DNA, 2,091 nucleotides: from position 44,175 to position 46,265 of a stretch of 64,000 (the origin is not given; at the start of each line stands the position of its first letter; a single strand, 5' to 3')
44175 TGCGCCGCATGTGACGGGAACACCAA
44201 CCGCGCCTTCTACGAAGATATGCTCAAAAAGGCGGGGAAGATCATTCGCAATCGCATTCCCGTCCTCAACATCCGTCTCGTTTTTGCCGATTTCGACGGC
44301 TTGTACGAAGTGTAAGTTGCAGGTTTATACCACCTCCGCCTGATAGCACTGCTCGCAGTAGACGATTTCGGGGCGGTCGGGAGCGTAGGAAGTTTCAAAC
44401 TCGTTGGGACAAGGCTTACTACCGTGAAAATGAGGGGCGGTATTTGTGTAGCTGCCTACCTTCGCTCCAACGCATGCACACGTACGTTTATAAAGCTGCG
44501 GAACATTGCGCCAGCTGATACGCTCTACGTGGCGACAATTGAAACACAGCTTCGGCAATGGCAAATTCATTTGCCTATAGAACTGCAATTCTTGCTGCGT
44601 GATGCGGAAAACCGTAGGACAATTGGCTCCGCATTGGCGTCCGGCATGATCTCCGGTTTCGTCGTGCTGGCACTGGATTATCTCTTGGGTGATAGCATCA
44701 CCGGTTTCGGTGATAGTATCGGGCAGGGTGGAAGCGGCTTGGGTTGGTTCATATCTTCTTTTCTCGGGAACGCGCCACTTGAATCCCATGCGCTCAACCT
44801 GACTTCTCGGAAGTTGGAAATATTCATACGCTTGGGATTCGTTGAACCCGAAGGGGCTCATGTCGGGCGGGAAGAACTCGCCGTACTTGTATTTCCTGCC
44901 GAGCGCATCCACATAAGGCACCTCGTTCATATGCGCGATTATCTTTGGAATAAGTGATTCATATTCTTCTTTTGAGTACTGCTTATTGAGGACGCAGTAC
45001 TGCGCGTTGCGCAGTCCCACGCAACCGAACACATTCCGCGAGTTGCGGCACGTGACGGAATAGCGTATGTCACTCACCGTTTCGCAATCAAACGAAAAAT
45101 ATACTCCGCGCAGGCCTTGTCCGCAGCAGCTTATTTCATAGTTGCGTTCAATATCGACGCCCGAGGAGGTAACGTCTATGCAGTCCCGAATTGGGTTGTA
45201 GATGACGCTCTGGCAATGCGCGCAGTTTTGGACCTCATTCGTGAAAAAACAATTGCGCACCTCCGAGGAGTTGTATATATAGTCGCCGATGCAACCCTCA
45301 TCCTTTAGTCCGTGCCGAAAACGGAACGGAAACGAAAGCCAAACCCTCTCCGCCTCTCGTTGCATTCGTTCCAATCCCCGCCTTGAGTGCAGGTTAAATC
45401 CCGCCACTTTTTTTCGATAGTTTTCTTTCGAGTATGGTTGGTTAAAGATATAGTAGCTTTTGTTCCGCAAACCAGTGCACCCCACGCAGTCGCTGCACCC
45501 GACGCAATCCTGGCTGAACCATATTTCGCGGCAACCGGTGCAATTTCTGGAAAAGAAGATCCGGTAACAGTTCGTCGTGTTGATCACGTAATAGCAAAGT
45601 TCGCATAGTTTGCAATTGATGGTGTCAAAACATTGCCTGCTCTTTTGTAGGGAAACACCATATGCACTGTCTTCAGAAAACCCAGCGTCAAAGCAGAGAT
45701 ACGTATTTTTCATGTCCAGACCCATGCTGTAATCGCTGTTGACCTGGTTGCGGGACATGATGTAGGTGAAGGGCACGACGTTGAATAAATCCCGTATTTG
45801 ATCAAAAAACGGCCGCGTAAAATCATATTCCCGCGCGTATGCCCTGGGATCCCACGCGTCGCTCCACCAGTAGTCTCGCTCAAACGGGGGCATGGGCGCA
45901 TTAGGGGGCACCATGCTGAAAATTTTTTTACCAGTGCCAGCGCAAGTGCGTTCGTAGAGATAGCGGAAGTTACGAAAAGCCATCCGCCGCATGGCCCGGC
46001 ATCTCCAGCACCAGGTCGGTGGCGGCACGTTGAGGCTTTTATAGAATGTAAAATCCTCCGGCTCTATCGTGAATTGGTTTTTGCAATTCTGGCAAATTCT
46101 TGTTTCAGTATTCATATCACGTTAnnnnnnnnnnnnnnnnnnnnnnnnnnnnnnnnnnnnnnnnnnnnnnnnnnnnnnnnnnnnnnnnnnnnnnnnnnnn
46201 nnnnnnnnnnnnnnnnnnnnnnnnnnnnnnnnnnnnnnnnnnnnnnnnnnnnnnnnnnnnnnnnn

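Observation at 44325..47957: Tandem pair of the Cys-rich paralogs separated by 6 bp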

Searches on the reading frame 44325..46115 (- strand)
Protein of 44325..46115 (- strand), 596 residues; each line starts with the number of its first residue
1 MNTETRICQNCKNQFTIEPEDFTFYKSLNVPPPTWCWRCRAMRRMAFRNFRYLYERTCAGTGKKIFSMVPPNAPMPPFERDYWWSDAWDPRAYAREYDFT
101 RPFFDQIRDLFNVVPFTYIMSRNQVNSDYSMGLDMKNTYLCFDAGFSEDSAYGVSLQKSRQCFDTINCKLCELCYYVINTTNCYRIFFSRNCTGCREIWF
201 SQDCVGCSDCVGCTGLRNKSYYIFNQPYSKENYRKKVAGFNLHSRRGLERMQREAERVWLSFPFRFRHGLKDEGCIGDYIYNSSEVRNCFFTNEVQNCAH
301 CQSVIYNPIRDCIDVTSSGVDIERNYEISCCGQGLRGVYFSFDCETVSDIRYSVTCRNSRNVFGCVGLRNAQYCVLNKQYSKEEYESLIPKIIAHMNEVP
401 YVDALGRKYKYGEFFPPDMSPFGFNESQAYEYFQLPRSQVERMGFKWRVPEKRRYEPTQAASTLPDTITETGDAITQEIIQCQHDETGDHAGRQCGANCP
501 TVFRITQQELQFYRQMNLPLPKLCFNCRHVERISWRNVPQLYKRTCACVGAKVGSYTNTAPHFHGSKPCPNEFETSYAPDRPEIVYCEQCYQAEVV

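Call 5: search_protein_families(library=pfam, proteins=[window:44325-46115:-], max_evalue=1)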
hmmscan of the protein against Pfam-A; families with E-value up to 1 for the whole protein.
window:44325-46115:- (596 aa): 1 family
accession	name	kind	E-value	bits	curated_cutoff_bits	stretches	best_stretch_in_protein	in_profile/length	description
PF01248.31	Ribosomal_L7Ae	-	0.12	12.5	22.1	1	368-407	29-67/95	Ribosomal protein L7Ae/L30e/S12e/Gadd45 family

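Call 6: search_protein_families(library=ncbifam, proteins=[window:44325-46115:-], max_evalue=1)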
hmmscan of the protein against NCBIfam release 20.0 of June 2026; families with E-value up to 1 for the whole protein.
window:44325-46115:- (596 aa): 0 families

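Call 8: find_homologous_proteins(query=window:44325-46115:-)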
Query window:44325-46115:- (596 aa): 7359 proteins with E <= 0.001 among 8000 candidates; the best 120 are listed.
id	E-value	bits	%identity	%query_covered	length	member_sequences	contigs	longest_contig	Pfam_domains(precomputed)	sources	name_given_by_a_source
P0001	0.0e+0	1343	90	100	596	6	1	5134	-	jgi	-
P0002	9.8e-292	987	66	100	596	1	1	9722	-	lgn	-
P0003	4.4e-291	985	66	100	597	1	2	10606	-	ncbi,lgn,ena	-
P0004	6.1e-290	981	65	100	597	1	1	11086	-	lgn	-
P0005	1.8e-276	937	63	100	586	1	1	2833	-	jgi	jgi:hypothetical protein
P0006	2.9e-276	936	62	100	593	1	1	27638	-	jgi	jgi:hypothetical protein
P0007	3.8e-272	923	63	99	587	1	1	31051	-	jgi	jgi:hypothetical protein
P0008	2.2e-270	917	63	99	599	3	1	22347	-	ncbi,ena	-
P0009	1.5e-268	911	63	99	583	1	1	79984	-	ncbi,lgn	ncbi:MAG: hypothetical protein V4665_04120 [Patescibacteria group bacterium]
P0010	1.8e-267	907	62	100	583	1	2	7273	-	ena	-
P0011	2.8e-267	906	61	100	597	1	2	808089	-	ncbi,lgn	-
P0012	1.2e-264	898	62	100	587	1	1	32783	-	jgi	jgi:hypothetical protein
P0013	2.2e-264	897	59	99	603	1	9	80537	-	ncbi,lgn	-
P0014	4.6e-264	896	62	100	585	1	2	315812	-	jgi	jgi:hypothetical protein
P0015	5.1e-264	896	60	99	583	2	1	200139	-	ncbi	-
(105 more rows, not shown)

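Call 9: search_solved_structures(query=window:44325-46115:-, max_evalue=10)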
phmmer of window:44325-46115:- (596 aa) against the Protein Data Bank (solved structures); distinct sequences matched with E-value up to 10: 0.

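Call 13: find_related_loci(query=A1, collection=genome_contigs, flank=10000)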
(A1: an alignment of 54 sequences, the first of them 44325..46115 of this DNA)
Query A1 (596 aa) in genome_contigs; peptide patterns used: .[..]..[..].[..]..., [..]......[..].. (x = any residue, [..] = any of these).
599 stretches matched a pattern (row limit reached: there are more); 546 encode a relative of the query (tblastn E <= 1e-3); the best 80 are kept; 80 distinct loci.
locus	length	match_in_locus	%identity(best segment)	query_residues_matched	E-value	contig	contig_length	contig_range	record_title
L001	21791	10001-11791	61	1-596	0e+0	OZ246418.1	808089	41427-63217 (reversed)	MAG: uncultured Candidatus Saccharibacteria bacterium isolate SRP292972_co1_37 genome assembly, chromosome: 1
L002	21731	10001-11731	52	1-596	0e+0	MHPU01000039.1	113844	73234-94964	MAG: Candidatus Staskawiczbacteria bacterium RIFOXYD1_FULL_32_13 rifoxyd1_full_scaffold_71, whole genome shotgun sequenc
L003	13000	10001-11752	51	1-596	0e+0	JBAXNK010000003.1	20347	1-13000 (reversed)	MAG: bacterium isolate ELA477 MAG477_3, whole genome shotgun sequence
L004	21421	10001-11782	46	1-595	0e+0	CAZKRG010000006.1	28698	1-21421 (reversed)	MAG TPA_asm: uncultured Candidatus Saccharibacteria bacterium isolate SRP093762_co1_1 genome assembly, contig: NODE_978_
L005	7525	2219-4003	47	1-596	0e+0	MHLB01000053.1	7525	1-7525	MAG: Candidatus Liptonbacteria bacterium RIFCSPLOWO2_01_FULL_53_13 rifcsplowo2_01_scaffold_61927, whole genome shotgun s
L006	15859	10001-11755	46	1-596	3e-179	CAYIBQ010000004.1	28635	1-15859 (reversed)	MAG TPA_asm: uncultured Candidatus Saccharibacteria bacterium isolate ERP119705_co1_646 genome assembly, contig: NODE_15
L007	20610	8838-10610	45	3-596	5e-178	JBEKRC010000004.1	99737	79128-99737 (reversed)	MAG: Minisyncoccia bacterium isolate SPRUCE 501 SPRUCE_501_4, whole genome shotgun sequence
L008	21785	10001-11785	45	1-596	2e-176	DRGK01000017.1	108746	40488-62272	MAG TPA_asm: Candidatus Jorgensenbacteria bacterium isolate HyVt-344 HyVt-344_k145_945644, whole genome shotgun sequence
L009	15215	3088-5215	46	1-596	3e-175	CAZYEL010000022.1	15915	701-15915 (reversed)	MAG TPA_asm: uncultured Candidatus Saccharibacteria bacterium isolate binchicken_co227_1009 genome assembly, contig: NOD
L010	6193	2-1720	48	14-596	4e-177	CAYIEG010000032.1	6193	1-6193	MAG TPA_asm: uncultured Candidatus Saccharibacteria bacterium isolate ERP119705_co19_18 genome assembly, contig: NODE_17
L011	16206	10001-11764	46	1-596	2e-174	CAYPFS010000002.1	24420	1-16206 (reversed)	MAG TPA_asm: uncultured Candidatus Saccharibacteria bacterium isolate binchicken_co341_27 genome assembly, contig: NODE_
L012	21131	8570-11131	46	1-596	3e-174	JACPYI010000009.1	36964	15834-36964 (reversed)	MAG: Candidatus Sungiibacteriota bacterium isolate NC_groundwater_859_Pr1_B-0.1um_51_34 Montesol18_Bp1_scaffold_345549,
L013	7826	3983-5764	45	1-596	2e-173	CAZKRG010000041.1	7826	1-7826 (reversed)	MAG TPA_asm: uncultured Candidatus Saccharibacteria bacterium isolate SRP093762_co1_1 genome assembly, contig: NODE_5172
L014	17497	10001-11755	44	1-596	3e-172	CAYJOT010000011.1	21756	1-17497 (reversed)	MAG TPA_asm: uncultured Candidatus Saccharibacteria bacterium isolate ERP125453_co1_108 genome assembly, contig: NODE_22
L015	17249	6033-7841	45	4-596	3e-172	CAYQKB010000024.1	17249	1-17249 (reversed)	MAG TPA_asm: uncultured Candidatus Saccharibacteria bacterium isolate SRP193066_co2_439 genome assembly, contig: NODE_17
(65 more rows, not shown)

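Call 19: search_protein_families(library=phrogs, proteins=[window:44325-46115:-], max_evalue=0.1)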
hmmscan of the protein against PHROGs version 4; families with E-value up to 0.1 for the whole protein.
window:44325-46115:- (596 aa): 1 family
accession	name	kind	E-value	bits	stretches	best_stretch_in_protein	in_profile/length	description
phrog_15341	-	unknown function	0.0002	21.9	1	146-215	21-83/276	-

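Call 20: search_protein_families(library=padloc, proteins=[window:44325-46115:-], max_evalue=0.1)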
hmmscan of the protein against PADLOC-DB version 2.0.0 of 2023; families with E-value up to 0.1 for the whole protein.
window:44325-46115:- (596 aa): 0 families

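Call 21: predict_structure(alignment_id=A1)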
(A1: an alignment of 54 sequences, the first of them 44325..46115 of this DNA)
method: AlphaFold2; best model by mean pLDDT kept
length: 596 residues; sequences in the alignment: 54
mean_pLDDT: 85.1   pTM: 0.87
mean pLDDT of the five models: 85.1, 83.2, 81.2, 79.8, 79.3
residues with pLDDT >= 90: 274; 70-90: 249; 50-70: 72; < 50: 1
segments of 3 or more residues with pLDDT < 50: none
pLDDT, mean of each block of 10 residues (from residue 1): 90 94 90 93 90 91 92 91 88 94 96 88 79 76 63 70 72 77 75 76 72 71 84 90 92 90 87 91 92 90 81 77 70 66 71 72 66 87 93 96 96 93 91 90 91 86 96 96 93 82 91 93 90 88 89 63 88 93 91 78
secondary structure, 60 per line:
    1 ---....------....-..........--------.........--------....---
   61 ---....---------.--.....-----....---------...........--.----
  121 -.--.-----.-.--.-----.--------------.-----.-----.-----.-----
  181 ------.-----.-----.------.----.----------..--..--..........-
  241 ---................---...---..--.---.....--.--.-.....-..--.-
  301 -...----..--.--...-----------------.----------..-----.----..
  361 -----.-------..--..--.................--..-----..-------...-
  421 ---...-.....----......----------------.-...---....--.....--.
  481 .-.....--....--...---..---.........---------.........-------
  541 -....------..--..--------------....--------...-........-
elements in order: E4-7 E14-17 H19-28 H37-45 E54-57 E64-67 H80-84 H90-93 H103-113 H230-239 H245-259 E263-265 E277-281 E289-293 E302-304 E316-318 H382-398 H428-432 H437-442 H473-477 H483-487 H490-493 H507-515 H525-533 E542-545 E572-575 E584-586 H588-595

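Call 25: fold_search(model_id=the predicted structure, library=pdb)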
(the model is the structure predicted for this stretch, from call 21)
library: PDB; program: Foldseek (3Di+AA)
matches with E <= 10: 41; with E <= 0.001: 0
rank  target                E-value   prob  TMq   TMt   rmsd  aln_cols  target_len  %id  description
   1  4ihg_B                5.1e-01  0.03  0.08  0.12  18.6       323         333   10  Chasing Acyl Carrier Protein Through a Catalytic Cycle of Lipid A Production (released 2013-11-13)
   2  3spt                  7.3e-01  0.02  0.07  0.08  16.4       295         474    9  Crystal structure of GlmU from Mycobacterium tuberculosis in complex with ACETYL COENZYME A and URIDINE-DIPHOSPHATE-N-AC (released 2012-08-08)
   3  6qg0_I                9.0e-01  0.03  0.08  0.09  15.9       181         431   14  Structure of eIF2B-eIF2 (phosphorylated at Ser51) complex (model 1) (released 2019-06-26)
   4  4e79_A                9.0e-01  0.02  0.07  0.10  18.7       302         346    9  Structure of LpxD from Acinetobacter baumannii at 2.66A resolution (P4322 form) (released 2013-01-16)
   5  4ihf_D                1.0e+00  0.02  0.07  0.11  18.4       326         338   12  Chasing Acyl Carrier Protein Through a Catalytic Cycle of Lipid A Production (released 2013-11-13)
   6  4ihg_A                1.1e+00  0.02  0.08  0.12  18.5       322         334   12  Chasing Acyl Carrier Protein Through a Catalytic Cycle of Lipid A Production (released 2013-11-13)
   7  4ihg_E                1.4e+00  0.02  0.08  0.12  19.1       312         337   11  Chasing Acyl Carrier Protein Through a Catalytic Cycle of Lipid A Production (released 2013-11-13)
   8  4ihh_A                1.4e+00  0.01  0.08  0.11  18.4       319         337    9  Chasing Acyl Carrier Protein Through a Catalytic Cycle of Lipid A Production (released 2013-11-13)
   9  9qez_F                1.7e+00  0.03  0.09  0.19  12.4       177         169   10  Carbonic anhydrase mutant (released 2025-12-10)
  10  4ihg_D                1.7e+00  0.02  0.09  0.12  18.5       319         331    9  Chasing Acyl Carrier Protein Through a Catalytic Cycle of Lipid A Production (released 2013-11-13)
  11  1v3w                  1.9e+00  0.02  0.06  0.14  13.1       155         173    8  Structure of Ferripyochelin binding protein from Pyrococcus horikoshii OT3 (released 2003-11-18)
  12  4ihg_C                1.9e+00  0.02  0.09  0.13  19.0       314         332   10  Chasing Acyl Carrier Protein Through a Catalytic Cycle of Lipid A Production (released 2013-11-13)
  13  4mfg_A                2.1e+00  0.02  0.07  0.15  14.1       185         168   11  2.0 Angstrom Resolution Crystal Structure of Putative Carbonic Anhydrase from Clostridium difficile. (released 2013-09-04)
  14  4m98                  2.4e+00  0.01  0.06  0.11  12.7       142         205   12  Acetyltransferase domain of PglB from Neisseria gonorrhoeae FA1090 (released 2013-10-02)
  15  6p83_B                2.4e+00  0.01  0.08  0.11  19.4       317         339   12  E.coli LpxD in complex with compound 1o (released 2019-08-28)
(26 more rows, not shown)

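Call 30: fold_search(model_id=the predicted structure, library=viral)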
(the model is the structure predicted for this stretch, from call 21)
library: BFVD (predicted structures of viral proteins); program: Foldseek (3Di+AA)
matches with E <= 10: 98; with E <= 0.001: 0
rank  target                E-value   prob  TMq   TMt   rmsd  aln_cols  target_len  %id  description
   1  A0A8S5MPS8            1.3e-02  1.00  0.08  0.27   5.0        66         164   20  Putative zinc-ribbon domain protein [Siphoviridae sp. ctsIQ24]
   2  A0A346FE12            4.1e-01  0.57  0.07  0.15   6.0        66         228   21  (no name in the UniProt tables at hand)
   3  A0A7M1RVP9            4.3e-01  0.47  0.07  0.20   8.1        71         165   17  HNH nuclease domain-containing protein [uncultured phage cr118_1]
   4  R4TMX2                5.3e-01  0.38  0.09  0.20   7.3        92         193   20  C2H2-type domain-containing protein [Halogranum tailed virus 1]
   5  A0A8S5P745            6.4e-01  1.00  0.07  0.51   0.6        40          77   28  Putative zinc-ribbon domain protein [Siphoviridae sp. ctsUY14]
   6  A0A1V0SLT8            8.3e-01  0.25  0.07  0.17   6.7        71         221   17  Uncharacterized protein [Klosneuvirus KNV1]
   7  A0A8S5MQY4            8.3e-01  0.12  0.04  0.17  12.8        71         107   21  Putative cytoplasmic protein [Caudovirales sp. ctqI92]
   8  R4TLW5                8.8e-01  0.47  0.08  0.23   4.5        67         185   25  (no name in the UniProt tables at hand)
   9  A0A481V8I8            8.8e-01  0.15  0.06  0.13  15.8       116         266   16  Zinc-finger domain protein [Halobacterium phage ChaoS9]
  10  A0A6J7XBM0            9.7e-01  0.10  0.06  0.12  14.6        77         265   19  C2H2-type domain-containing protein [uncultured Caudovirales phage]
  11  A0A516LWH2            1.1e+00  0.01  0.06  0.09  14.8       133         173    7  (no name in the UniProt tables at hand)
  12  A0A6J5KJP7            1.3e+00  0.30  0.07  0.12   5.8        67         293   18  Uncharacterized protein [uncultured Caudovirales phage]
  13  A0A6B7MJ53            1.3e+00  0.21  0.07  0.30   6.5        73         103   16  (no name in the UniProt tables at hand)
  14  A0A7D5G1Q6            1.3e+00  0.15  0.07  0.15   6.5        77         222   16  HNH endonuclease [Mycobacterium phage Soul22]
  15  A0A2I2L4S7            1.3e+00  0.06  0.04  0.06  15.8        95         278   16  Probable Zinc-ribbon domain-containing protein [Orpheovirus IHUMI-LCC2]
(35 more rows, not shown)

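Call 31: find_encoding_contigs(protein=P0001, flank=6000, max_places=3)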
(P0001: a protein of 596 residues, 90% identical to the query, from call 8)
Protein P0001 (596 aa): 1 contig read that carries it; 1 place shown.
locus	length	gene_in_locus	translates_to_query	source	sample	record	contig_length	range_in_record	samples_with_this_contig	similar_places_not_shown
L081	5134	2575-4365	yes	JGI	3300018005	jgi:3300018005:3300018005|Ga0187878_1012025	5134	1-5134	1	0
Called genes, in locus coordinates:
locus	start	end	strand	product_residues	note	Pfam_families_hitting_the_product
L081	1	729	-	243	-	?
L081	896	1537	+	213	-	-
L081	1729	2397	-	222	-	-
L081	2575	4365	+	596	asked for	-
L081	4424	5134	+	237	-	?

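Call 32: find_encoding_contigs(protein=P0002, flank=8000, max_places=3)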
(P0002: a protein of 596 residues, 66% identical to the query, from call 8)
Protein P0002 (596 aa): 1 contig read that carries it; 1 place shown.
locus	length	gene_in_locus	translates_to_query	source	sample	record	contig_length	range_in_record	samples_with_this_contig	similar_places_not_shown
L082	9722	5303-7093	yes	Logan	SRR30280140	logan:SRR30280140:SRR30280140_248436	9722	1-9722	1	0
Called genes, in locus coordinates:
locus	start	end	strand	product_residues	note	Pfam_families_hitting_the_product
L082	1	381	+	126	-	?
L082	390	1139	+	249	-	PF00005:ABC_tran, PF02463:SMC_N (weak), PF13304:AAA_21 (faint)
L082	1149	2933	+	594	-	-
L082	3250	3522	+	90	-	-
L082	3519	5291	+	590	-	-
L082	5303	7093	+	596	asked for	-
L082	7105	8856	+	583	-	-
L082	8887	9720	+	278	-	?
